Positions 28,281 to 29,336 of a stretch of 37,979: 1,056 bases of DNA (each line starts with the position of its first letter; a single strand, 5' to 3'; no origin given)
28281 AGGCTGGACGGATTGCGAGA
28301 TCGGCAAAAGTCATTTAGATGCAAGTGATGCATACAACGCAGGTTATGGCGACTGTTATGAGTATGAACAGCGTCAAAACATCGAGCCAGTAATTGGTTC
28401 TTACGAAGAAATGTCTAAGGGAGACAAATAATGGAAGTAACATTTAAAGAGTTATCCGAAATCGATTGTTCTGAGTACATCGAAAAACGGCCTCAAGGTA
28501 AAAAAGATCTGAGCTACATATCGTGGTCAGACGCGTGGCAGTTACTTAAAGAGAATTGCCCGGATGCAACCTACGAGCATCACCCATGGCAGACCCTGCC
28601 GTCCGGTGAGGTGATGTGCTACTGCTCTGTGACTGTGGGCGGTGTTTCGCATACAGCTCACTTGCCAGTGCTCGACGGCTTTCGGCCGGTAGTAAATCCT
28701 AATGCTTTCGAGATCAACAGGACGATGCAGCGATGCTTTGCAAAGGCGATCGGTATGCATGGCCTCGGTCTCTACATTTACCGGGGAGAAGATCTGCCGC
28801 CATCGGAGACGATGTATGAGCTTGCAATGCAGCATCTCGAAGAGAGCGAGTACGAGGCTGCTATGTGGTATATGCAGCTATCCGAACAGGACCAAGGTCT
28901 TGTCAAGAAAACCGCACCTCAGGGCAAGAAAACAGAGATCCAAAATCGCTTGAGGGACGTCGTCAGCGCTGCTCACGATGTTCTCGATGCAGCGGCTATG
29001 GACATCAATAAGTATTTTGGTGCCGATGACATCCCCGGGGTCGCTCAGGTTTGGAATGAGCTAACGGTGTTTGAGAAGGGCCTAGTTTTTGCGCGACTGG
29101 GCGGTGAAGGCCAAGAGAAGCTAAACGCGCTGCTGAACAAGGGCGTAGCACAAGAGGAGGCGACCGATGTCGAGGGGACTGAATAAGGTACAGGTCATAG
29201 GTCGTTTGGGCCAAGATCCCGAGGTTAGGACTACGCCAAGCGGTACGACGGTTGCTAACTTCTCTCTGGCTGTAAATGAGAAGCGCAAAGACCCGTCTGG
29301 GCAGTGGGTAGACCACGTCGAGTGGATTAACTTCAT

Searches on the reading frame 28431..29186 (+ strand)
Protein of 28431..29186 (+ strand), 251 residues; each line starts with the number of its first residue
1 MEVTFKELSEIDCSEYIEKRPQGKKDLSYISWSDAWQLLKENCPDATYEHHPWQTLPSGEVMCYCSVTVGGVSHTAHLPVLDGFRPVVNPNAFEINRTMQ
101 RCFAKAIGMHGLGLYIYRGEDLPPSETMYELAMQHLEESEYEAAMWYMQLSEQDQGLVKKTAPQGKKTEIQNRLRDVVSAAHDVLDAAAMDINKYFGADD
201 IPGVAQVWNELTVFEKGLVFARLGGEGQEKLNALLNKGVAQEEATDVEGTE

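Call 77: search_protein_families(library=pfam, proteins=[window:28431-29186:+], max_evalue=0.001)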
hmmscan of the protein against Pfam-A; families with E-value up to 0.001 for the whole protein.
window:28431-29186:+ (251 aa): 1 family
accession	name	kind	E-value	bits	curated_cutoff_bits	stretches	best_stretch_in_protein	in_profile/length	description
PF06378.16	SSAP_Sak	-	7.2e-37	126.7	22.3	1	4-127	2-132/152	Sak Single Strand Annealing Protein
